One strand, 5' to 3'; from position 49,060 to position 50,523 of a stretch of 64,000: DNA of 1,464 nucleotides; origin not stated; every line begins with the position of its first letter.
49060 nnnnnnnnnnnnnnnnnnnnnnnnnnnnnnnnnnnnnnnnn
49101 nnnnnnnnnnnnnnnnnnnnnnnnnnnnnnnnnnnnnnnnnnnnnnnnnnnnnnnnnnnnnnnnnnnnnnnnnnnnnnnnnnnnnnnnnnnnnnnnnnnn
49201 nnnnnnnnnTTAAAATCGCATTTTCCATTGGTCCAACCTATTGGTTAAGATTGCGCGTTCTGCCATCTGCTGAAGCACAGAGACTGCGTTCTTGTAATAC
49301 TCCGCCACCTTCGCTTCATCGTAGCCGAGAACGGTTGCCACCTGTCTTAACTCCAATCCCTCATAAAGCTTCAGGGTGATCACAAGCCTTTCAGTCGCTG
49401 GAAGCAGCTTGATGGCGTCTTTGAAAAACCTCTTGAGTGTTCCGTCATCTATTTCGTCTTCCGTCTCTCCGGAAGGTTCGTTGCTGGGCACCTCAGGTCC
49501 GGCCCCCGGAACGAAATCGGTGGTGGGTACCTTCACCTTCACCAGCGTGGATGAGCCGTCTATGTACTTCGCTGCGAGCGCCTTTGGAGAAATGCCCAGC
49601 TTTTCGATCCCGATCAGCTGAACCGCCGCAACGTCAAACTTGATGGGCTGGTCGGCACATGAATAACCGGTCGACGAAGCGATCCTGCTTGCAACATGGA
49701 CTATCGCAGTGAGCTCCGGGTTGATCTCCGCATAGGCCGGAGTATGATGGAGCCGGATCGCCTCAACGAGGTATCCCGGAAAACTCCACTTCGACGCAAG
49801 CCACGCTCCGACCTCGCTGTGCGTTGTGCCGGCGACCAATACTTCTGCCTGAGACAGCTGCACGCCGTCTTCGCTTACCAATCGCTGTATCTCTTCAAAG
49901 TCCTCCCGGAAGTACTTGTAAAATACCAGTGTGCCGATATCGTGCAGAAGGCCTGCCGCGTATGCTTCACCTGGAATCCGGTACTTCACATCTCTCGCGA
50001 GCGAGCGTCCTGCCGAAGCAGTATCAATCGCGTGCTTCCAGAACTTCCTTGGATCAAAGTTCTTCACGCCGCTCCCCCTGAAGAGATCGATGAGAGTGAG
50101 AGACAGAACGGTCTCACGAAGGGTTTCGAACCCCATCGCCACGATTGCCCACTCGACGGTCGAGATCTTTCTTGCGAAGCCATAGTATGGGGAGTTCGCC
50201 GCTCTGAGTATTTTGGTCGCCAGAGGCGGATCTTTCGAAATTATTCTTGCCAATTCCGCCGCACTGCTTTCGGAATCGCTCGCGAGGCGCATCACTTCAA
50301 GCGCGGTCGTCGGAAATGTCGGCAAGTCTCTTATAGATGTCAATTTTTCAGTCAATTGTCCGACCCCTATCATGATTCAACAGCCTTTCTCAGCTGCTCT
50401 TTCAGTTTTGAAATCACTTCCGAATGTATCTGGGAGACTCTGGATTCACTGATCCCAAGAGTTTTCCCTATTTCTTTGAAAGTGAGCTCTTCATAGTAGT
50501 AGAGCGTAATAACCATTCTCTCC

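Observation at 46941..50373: HDOD-sigma70 region 4 fusion coupled to fliA, followed by a second HDOD protein and a GAF histidine kinase inside the flagellar operon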

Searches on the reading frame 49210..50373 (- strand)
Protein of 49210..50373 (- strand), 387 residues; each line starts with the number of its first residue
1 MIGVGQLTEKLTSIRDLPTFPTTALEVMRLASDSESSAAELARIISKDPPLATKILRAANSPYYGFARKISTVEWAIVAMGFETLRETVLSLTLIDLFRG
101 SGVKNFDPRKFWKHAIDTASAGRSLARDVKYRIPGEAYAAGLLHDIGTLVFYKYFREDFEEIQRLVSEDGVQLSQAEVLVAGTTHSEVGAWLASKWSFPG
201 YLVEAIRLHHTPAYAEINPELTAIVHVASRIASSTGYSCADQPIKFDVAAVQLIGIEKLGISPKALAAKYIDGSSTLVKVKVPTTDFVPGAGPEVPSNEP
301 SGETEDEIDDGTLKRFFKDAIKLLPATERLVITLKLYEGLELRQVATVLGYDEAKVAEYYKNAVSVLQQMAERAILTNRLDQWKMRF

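Call 3: search_protein_families(library=pfam, proteins=[window:49210-50373:-], max_evalue=1)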
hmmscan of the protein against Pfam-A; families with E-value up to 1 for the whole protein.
window:49210-50373:- (387 aa): 6 families
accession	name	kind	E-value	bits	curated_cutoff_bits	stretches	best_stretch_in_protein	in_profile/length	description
PF08668.18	HDOD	-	1.2e-60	204.8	22.9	1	17-212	1-196/196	HDOD domain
PF01966.28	HD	-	1.3e-08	35.6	22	1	112-231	2-113/116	HD domain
PF08281.18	Sigma70_r4_2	-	0.00011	22.2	25.7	1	319-363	6-50/54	Sigma-70, region 4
PF04545.22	Sigma70_r4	-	0.0021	17.9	24.1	1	320-364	1-45/50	Sigma-70, region 4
PF22554.1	Chap-C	-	0.045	14.9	27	0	332-373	11-54/91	TY-Chap C-terminal domain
PF12896.12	ANAPC4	-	0.25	11.3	23.1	1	322-372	123-174/203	Anaphase-promoting complex, cyclosome, subunit 4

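Call 4: search_protein_families(library=ncbifam, proteins=[window:49210-50373:-], max_evalue=1)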
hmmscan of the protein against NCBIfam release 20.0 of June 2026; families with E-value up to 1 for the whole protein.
window:49210-50373:- (387 aa): 40 families (the best 25 are shown)
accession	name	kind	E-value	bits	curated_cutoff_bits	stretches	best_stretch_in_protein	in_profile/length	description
TIGR02479.1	FliA_WhiG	subfamily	1e-07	31.9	189.6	1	302-370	154-222/224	FliA/WhiG family RNA polymerase sigma factor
TIGR02937.1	sigma70-ECF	superfamily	1.8e-07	31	42.9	1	296-370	96-164/165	sigma-70 family RNA polymerase sigma factor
NF004935.0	PRK06288.1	equivalog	4e-07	29.9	343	1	306-369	197-260/270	RNA polymerase sigma factor WhiG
NF005413.0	PRK06986.1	subfamily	7e-07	29.3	201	1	300-370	165-235/241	RNA polymerase sigma factor FliA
NF005519.0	PRK07152.1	equivalog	1.1e-06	27.9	315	1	111-238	197-313/361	nicotinate-nucleotide adenylyltransferase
TIGR00277.1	HDIG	domain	1.9e-06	27.6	27.6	1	112-210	6-82/84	HDIG domain-containing metalloprotein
TIGR02983.1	SigE-fam_strep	subfamily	2.6e-06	27.4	141.55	1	298-372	84-159/162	SigE family RNA polymerase sigma factor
TIGR02985.1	Sig70_bacteroi1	subfamily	2.5e-05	24.6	126.4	1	302-369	93-160/162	RNA polymerase sigma-70 factor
TIGR02984.1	Sig-70_plancto1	subfamily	5e-05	23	183.75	1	317-371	134-188/189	RNA polymerase sigma-70 factor, Planctomycetaceae-specific subfamily 1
NF006550.0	PRK09047.1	equivalog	6.2e-05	22.5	173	1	301-373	117-189/194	RNA polymerase sigma factor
TIGR02952.1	Sig70_famx2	equivalog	6.6e-05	22.9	206.45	1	305-370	104-169/170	ECF subfamily RNA polymerase sigma factor, BldN family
NF008888.0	PRK11922.1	equivalog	7e-05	22.6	204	1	295-382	120-207/231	RNA polymerase sigma factor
NF009166.1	PRK12513.1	equivalog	0.00033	20.4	206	1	302-368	117-183/193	RNA polymerase sigma factor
NF058625.1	sigma_PG0214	equivalog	0.0007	19.3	130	1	304-357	94-147/170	GFO_1088 family ECF-type sigma factor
NF053879.1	RNAPolSigSigVBac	equivalog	0.0014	18.3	190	1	317-368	101-152/160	RNA polymerase sigma factor SigV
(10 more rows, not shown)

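Call 7: find_homologous_proteins(query=window:49210-50373:-)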
Query window:49210-50373:- (387 aa): 454 proteins with E <= 0.001 among 8000 candidates; the best 120 are listed.
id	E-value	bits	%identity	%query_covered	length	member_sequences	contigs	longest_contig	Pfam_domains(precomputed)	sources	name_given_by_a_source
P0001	4.4e-251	850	100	100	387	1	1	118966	PF08668.19,PF01966.29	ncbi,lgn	-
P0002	8.5e-213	724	83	100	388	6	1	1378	PF08668.19,PF01966.29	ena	-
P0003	3.1e-208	709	80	100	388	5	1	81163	PF08668.19,PF01966.29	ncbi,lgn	-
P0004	2.5e-207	706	81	100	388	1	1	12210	PF08668.19,PF01966.29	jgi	jgi:putative nucleotidyltransferase with HDIG domain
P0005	4.5e-206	702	81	100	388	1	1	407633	PF08668.19,PF01966.29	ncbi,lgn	-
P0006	5.2e-201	685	78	100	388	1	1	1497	PF08668.19,PF01966.29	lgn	-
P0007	2.3e-200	683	78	100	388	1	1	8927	PF08668.19,PF01966.29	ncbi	-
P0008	2.3e-197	673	76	100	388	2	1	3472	PF08668.19,PF01966.29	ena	-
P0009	7.3e-197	672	76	100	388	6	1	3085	PF08668.19,PF01966.29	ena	-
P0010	1.4e-194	664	76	100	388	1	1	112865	PF08668.19,PF01966.29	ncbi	-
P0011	1.4e-194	664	75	100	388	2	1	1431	PF08668.19,PF01966.29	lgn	-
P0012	6.7e-191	652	75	100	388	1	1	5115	PF08668.19,PF01966.29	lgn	-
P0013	1.1e-190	651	75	100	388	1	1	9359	PF08668.19,PF01966.29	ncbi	-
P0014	1.3e-188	644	74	100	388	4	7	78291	PF08668.19,PF01966.29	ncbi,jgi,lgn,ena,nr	ncbi:MAG: HDOD domain-containing protein [Bacteroidetes bacterium]|nr:HDOD domain-containing protein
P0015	3.6e-184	630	73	100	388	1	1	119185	PF08668.19,PF01966.29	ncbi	-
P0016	2.1e-183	627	73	100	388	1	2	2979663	PF08668.19,PF01966.29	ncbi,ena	ncbi:MAG: HDOD domain-containing protein [Candidatus Kryptoniota bacterium]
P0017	5.0e-183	626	72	100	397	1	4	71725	PF08668.19,PF01966.29,PF04545.23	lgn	-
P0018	2.1e-182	624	73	100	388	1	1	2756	PF08668.19,PF01966.29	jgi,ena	-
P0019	3.4e-182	623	72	100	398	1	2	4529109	PF08668.19,PF01966.29,PF04545.23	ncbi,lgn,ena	-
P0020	5.8e-181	619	72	100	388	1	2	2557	PF08668.19,PF01966.29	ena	-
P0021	1.4e-180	618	72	100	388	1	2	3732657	PF08668.19,PF01966.29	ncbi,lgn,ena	-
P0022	2.8e-180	617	72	100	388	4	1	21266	PF08668.19,PF01966.29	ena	-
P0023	1.6e-178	611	70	100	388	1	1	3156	PF08668.19,PF01966.29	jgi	jgi:putative nucleotidyltransferase with HDIG domain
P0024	3.2e-178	610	70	100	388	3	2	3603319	PF08668.19,PF01966.29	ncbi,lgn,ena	-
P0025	4.1e-178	610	70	100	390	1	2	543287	PF08668.19,PF01966.29,PF08281.19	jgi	jgi:RNA polymerase sigma factor (sigma-70 family)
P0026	4.9e-178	610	71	100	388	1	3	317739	PF08668.19,PF01966.29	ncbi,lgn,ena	-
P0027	2.3e-177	607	70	100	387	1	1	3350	PF08668.19,PF01966.29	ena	-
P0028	3.9e-177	607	70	100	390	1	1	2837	PF08668.19,PF01966.29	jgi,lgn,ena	-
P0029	2.8e-176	604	69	100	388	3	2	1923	PF08668.19,PF01966.29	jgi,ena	-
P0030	1.4e-175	602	70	100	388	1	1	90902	PF08668.19,PF01966.29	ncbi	-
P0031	4.1e-175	600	69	100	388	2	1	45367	PF08668.19,PF01966.29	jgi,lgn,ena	-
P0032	6.9e-175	599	69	100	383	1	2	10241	PF08668.19,PF01966.29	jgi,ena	-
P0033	1.1e-174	599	69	100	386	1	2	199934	PF08668.19,PF01966.29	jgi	jgi:putative nucleotidyltransferase with HDIG domain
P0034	1.7e-174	598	69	100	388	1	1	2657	PF08668.19,PF01966.29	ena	-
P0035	3.3e-173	594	68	100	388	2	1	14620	PF08668.19,PF01966.29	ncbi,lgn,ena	-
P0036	6.3e-172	590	70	100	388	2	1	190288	PF08668.19,PF01966.29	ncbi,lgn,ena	-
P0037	8.4e-172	589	69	98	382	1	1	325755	PF08668.19,PF01966.29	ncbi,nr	ncbi:MAG TPA: HDOD domain-containing protein [Candidatus Acidoferrales bacterium]|nr:HDOD domain-con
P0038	3.2e-165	568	67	100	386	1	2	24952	PF08668.19,PF01966.29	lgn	-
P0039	1.1e-149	516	62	100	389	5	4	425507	PF08668.19,PF01966.29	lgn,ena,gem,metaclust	metaclust:\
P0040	8.4e-149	513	61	100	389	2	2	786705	PF08668.19,PF01966.29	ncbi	ncbi:MAG: HDOD domain-containing protein [Candidatus Kryptoniota bacterium]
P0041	1.6e-148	513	61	100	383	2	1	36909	PF08668.19,PF01966.29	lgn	-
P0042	6.1e-111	389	68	68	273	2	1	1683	PF08668.19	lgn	-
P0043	1.7e-89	318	66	58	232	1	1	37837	PF08668.19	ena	-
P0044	2.1e-56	210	41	73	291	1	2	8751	PF08668.19,PF01966.29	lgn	-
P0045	3.5e-55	206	41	68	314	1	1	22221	PF08668.19,PF01966.29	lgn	-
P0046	3.6e-52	196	33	91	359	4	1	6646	PF08668.19,PF01966.29,PF04545.23,PF08281.19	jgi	-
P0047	5.6e-52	195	41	58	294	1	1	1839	PF08668.19,PF01966.29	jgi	-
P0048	6.5e-52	195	44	58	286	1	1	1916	PF08668.19,PF01966.29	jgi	jgi:putative nucleotidyltransferase with HDIG domain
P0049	1.0e-51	194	41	60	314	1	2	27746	PF08668.19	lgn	-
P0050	3.4e-51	192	40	66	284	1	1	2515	PF08668.19,PF01966.29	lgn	-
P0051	2.9e-49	186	40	56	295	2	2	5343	PF08668.19,PF01966.29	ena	-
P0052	3.9e-49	186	42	61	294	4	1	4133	PF08668.19,PF01966.29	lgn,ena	-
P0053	4.2e-47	179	38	60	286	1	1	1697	PF08668.19,PF01966.29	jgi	jgi:putative nucleotidyltransferase with HDIG domain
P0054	1.1e-46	178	36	72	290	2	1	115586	PF08668.19,PF01966.29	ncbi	ncbi:MAG: HDOD domain-containing protein [Ignavibacteria bacterium]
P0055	3.1e-46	176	41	60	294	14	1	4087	PF08668.19,PF01966.29,PF18019.8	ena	-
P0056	3.9e-46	176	39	60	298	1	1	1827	PF08668.19,PF01966.29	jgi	jgi:putative nucleotidyltransferase with HDIG domain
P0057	6.3e-45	172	37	59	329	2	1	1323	PF08668.19,PF01966.29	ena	-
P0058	8.3e-45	171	37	58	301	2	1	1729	PF08668.19,PF01966.29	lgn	-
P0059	1.3e-44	171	37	67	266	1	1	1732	PF08668.19,PF01966.29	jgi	jgi:HD-like signal output (HDOD) protein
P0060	5.6e-44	169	39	59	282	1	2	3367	PF08668.19,PF01966.29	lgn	-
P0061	6.2e-44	168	39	57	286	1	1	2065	PF08668.19,PF01966.29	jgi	jgi:putative nucleotidyltransferase with HDIG domain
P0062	7.9e-44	168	39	61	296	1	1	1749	PF08668.19,PF01966.29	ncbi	-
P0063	8.2e-44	168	37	57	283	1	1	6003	PF08668.19,PF01966.29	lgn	-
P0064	9.7e-44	168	35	58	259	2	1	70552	PF08668.19,PF01966.29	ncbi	-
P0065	1.7e-43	167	41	57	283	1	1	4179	PF08668.19,PF01966.29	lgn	-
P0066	4.2e-43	166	36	58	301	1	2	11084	PF08668.19,PF01966.29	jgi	jgi:putative nucleotidyltransferase with HDIG domain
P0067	9.2e-43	165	41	58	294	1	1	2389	PF08668.19,PF01966.29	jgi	jgi:putative nucleotidyltransferase with HDIG domain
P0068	1.0e-42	164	36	59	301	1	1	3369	PF08668.19,PF01966.29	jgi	jgi:putative nucleotidyltransferase with HDIG domain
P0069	1.5e-42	164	33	64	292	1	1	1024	PF08668.19,PF01966.29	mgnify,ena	mgnify:CR=1 FL=1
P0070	1.9e-42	164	36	56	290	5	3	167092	PF08668.19,PF01966.29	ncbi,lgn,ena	-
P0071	2.5e-42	163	40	59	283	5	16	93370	PF08668.19,PF01966.29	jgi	jgi:putative nucleotidyltransferase with HDIG domain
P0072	6.7e-42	162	39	60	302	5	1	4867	PF08668.19,PF01966.29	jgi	-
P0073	6.9e-42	162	35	58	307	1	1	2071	PF08668.19,PF01966.29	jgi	jgi:putative nucleotidyltransferase with HDIG domain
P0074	1.5e-41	161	34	64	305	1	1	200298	PF08668.19,PF01966.29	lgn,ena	-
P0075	1.9e-41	160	41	57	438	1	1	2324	PF08668.19,PF01966.29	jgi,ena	-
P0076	2.6e-41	160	33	59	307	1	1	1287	PF08668.19,PF01966.29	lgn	-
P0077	2.0e-40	157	34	60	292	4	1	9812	PF08668.19,PF01966.29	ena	-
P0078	9.0e-40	155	36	52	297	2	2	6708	PF08668.19,PF01966.29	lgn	-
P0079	2.8e-39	153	39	57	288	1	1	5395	PF08668.19,PF01966.29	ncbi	-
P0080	3.0e-39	153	36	59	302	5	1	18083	PF08668.19,PF01966.29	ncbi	-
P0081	3.1e-39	153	37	52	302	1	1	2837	PF08668.19,PF01966.29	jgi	jgi:putative nucleotidyltransferase with HDIG domain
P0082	4.1e-39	153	36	54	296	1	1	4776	PF08668.19,PF01966.29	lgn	-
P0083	4.7e-39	152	35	64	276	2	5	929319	PF08668.19,PF01966.29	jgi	jgi:putative nucleotidyltransferase with HDIG domain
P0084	5.3e-39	152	35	59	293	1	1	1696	PF08668.19,PF01966.29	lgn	-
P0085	5.3e-39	152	35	59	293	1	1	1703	PF08668.19,PF01966.29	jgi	-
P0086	5.4e-39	152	41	53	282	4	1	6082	PF08668.19,PF01966.29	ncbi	-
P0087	5.6e-39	152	35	59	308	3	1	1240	PF08668.19,PF01966.29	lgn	-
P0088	7.5e-39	152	36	57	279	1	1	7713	PF08668.19,PF01966.29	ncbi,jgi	-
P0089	7.9e-39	152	35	59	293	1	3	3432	PF08668.19,PF01966.29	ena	-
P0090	7.9e-39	152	35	59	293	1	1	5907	PF08668.19,PF01966.29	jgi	-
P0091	8.8e-39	152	37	52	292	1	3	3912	PF08668.19,PF01966.29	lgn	-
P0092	9.1e-39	152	38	52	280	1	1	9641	PF08668.19,PF01966.29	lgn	-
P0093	9.5e-39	151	36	52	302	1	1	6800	PF08668.19,PF01966.29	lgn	-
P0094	9.6e-39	151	37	52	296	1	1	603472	PF08668.19,PF01966.29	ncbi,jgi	jgi:HD-like signal output (HDOD) protein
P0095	1.2e-38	151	36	52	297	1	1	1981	PF08668.19,PF01966.29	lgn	-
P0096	1.6e-38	151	35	60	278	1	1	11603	PF08668.19,PF01966.29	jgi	jgi:HD-like signal output (HDOD) protein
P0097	2.0e-38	150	35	59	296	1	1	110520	PF08668.19,PF01966.29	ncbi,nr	ncbi:MAG: HDOD domain-containing protein [Oligoflexia bacterium]|nr:HDOD domain-containing protein [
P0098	2.1e-38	150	33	59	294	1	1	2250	PF08668.19,PF01966.29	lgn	-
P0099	2.3e-38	150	36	52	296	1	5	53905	PF08668.19,PF01966.29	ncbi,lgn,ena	-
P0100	2.9e-38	150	36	52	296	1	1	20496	PF08668.19,PF01966.29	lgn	-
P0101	3.5e-38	150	34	60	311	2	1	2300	PF08668.19,PF01966.29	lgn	-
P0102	3.5e-38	150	37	52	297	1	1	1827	PF08668.19,PF01966.29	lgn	-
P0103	4.0e-38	149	34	61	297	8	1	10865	PF08668.19,PF01966.29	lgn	-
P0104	4.8e-38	149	37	58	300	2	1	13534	PF08668.19,PF01966.29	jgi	jgi:putative nucleotidyltransferase with HDIG domain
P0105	5.2e-38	149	34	61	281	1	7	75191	PF08668.19,PF01966.29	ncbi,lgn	-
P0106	5.3e-38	149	36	52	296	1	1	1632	PF08668.19,PF01966.29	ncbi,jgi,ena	jgi:putative nucleotidyltransferase with HDIG domain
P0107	5.3e-38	149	37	52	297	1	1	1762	PF08668.19,PF01966.29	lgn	-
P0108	6.5e-38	149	36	52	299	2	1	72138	PF08668.19,PF01966.29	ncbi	-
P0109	7.3e-38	149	36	52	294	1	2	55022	PF08668.19,PF01966.29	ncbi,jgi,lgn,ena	jgi:putative nucleotidyltransferase with HDIG domain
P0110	8.3e-38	148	37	52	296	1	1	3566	PF08668.19,PF01966.29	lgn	-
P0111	8.6e-38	148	34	59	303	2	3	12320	PF08668.19,PF01966.29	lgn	-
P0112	1.1e-37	148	36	52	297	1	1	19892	PF08668.19,PF01966.29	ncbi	-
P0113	1.2e-37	148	38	54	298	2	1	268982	PF08668.19,PF01966.29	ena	-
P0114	1.3e-37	148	38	52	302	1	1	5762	PF08668.19,PF01966.29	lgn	-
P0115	1.4e-37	148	36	52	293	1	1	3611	PF08668.19,PF01966.29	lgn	-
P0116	1.6e-37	147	34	65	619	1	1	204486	PF08668.19,PF01966.29,PF00990.27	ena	-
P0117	1.8e-37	147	33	61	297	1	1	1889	PF08668.19,PF01966.29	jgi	jgi:HD-like signal output (HDOD) protein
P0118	1.8e-37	147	36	52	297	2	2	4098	PF08668.19,PF01966.29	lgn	-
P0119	2.4e-37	147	36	59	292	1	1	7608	PF08668.19,PF01966.29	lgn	-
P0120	2.4e-37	147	38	58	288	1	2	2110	PF08668.19,PF01966.29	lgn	-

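Call 10: find_encoding_contigs(protein=P0019, flank=10000, max_places=2)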
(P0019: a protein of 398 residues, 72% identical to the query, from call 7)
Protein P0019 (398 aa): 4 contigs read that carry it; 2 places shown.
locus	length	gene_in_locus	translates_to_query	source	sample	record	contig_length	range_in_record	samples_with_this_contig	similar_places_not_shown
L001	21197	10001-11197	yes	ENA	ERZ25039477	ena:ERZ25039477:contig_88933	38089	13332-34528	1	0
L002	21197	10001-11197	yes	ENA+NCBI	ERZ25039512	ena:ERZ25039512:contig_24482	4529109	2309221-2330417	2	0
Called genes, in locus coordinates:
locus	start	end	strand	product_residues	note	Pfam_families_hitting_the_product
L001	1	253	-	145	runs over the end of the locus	PF00361:Proton_antipo_M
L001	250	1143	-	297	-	PF00361:Proton_antipo_M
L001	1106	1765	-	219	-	PF00361:Proton_antipo_M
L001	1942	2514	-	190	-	PF00361:Proton_antipo_M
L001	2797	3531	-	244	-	-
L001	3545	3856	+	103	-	-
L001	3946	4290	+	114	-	-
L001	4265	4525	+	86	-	-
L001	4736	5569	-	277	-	PF00499:Oxidored_q3, PF00420:Oxidored_q2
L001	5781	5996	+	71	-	-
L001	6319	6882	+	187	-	PF00771:FHIPEP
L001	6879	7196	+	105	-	-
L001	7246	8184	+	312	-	PF00448:SRP54, PF13479:AAA_24 (weak)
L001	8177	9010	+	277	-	PF25199:nSTAND_NTPase5 (weak), PF06564:CBP_BcsQ (weak), PF10609:ParA, PF13614:AAA_31, PF00142:Fer4_NifH (faint), PF01656:CbiA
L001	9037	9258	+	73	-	-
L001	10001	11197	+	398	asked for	PF08668:HDOD, PF01966:HD (weak), PF04545:Sigma70_r4 (faint)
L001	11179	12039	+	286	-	PF08668:HDOD, PF01966:HD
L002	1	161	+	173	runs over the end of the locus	PF03748:FliL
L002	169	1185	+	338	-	PF02154:FliM, PF01052:FliMN_C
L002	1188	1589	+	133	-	PF28396:SepQ_C (weak), PF01052:FliMN_C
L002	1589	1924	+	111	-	PF04347:FliO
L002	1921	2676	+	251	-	PF00813:FliP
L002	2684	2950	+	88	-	PF01313:Bac_export_3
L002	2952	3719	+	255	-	PF01311:Bac_export_1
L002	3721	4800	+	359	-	PF01312:Bac_export_2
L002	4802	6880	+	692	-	PF00771:FHIPEP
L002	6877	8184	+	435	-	PF00448:SRP54, PF13479:AAA_24 (weak)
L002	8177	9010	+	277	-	PF25199:nSTAND_NTPase5 (weak), PF06564:CBP_BcsQ (weak), PF10609:ParA, PF13614:AAA_31, PF00142:Fer4_NifH (faint), PF01656:CbiA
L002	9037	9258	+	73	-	-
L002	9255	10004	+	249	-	PF04542:Sigma70_r2, PF08281:Sigma70_r4_2, PF04545:Sigma70_r4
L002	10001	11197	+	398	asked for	PF08668:HDOD, PF01966:HD (weak), PF04545:Sigma70_r4 (faint)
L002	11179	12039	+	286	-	PF08668:HDOD, PF01966:HD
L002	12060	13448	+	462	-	PF01590:GAF, PF13492:GAF_3 (weak), PF13185:GAF_2, PF00512:HisKA, PF02518:HATPase_c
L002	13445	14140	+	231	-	-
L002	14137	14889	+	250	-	PF00460:Flg_bb_rod, PF22692:LlgE_F_G_D1, PF06429:Flg_bbr_C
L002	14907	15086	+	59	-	-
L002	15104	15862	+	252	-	PF00460:Flg_bb_rod, PF22692:LlgE_F_G_D1, PF06429:Flg_bbr_C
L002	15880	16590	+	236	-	PF13144:ChapFlgA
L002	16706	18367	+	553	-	PF02107:FlgH, PF02119:FlgI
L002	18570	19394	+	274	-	PF10135:Rod-binding (weak), PF01464:SLT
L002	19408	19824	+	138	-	PF05130:FlgN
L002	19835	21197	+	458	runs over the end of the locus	PF00460:Flg_bb_rod, PF22638:FlgK_D1, PF06429:Flg_bbr_C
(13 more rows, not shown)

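Call 11: find_encoding_contigs(protein=P0046, flank=10000, max_places=3)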
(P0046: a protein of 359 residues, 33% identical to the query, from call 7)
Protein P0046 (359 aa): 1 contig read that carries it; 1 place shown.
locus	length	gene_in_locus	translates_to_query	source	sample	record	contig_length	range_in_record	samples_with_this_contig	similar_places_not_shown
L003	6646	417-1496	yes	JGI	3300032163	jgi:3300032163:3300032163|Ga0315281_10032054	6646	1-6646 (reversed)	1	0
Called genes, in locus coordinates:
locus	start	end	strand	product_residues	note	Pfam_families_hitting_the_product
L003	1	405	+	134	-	?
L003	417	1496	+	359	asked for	PF08668:HDOD, PF01966:HD, PF08281:Sigma70_r4_2, PF04545:Sigma70_r4 (weak)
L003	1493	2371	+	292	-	PF08668:HDOD, PF01966:HD (weak)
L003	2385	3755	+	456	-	PF01590:GAF, PF13185:GAF_2, PF13492:GAF_3, PF00512:HisKA (weak), PF02518:HATPase_c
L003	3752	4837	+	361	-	-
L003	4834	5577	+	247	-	PF00460:Flg_bb_rod, PF22692:LlgE_F_G_D1, PF06429:Flg_bbr_C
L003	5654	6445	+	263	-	PF00460:Flg_bb_rod, PF22692:LlgE_F_G_D1, PF06429:Flg_bbr_C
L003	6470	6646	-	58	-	?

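Call 12: find_encoding_contigs(protein=P0040, flank=10000, max_places=2)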
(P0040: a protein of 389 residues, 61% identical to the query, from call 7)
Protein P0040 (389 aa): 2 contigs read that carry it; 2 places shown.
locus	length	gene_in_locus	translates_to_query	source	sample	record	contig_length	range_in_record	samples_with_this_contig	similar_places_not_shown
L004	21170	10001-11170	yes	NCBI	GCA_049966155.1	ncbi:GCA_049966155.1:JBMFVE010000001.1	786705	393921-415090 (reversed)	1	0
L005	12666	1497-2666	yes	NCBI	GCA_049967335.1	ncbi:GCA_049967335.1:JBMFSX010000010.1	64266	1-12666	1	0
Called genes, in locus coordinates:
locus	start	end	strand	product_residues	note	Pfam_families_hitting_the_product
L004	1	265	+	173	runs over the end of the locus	PF03748:FliL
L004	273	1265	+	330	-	PF02154:FliM, PF01052:FliMN_C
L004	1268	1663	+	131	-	PF28396:SepQ_C (weak), PF01052:FliMN_C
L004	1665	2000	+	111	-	PF04347:FliO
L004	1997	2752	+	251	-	PF00813:FliP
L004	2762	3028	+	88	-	PF01313:Bac_export_3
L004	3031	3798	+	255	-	PF01311:Bac_export_1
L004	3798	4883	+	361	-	PF01312:Bac_export_2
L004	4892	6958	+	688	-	PF00771:FHIPEP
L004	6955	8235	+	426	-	PF13479:AAA_24 (faint), PF00448:SRP54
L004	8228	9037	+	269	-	PF00142:Fer4_NifH (faint), PF06564:CBP_BcsQ (weak), PF10609:ParA, PF13614:AAA_31, PF01656:CbiA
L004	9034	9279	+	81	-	-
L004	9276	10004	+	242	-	PF04542:Sigma70_r2, PF08281:Sigma70_r4_2, PF04545:Sigma70_r4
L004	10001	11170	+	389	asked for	PF08668:HDOD, PF01966:HD (weak)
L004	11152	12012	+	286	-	PF08668:HDOD, PF01966:HD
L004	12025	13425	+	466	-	PF01590:GAF (weak), PF13185:GAF_2, PF00512:HisKA, PF02518:HATPase_c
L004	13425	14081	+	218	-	-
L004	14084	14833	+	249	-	PF00460:Flg_bb_rod, PF22692:LlgE_F_G_D1, PF06429:Flg_bbr_C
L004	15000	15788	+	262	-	PF00460:Flg_bb_rod, PF22692:LlgE_F_G_D1, PF06429:Flg_bbr_C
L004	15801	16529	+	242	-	PF13144:ChapFlgA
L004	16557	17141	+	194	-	PF02107:FlgH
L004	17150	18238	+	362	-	PF02119:FlgI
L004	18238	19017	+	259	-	PF10135:Rod-binding (weak), PF01464:SLT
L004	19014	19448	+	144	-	PF05130:FlgN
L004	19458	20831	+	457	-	PF00460:Flg_bb_rod, PF22638:FlgK_D1, PF06429:Flg_bbr_C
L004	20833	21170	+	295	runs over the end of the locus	PF00669:Flagellin_N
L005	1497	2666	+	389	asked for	PF08668:HDOD, PF01966:HD (weak)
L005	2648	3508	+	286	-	PF08668:HDOD, PF01966:HD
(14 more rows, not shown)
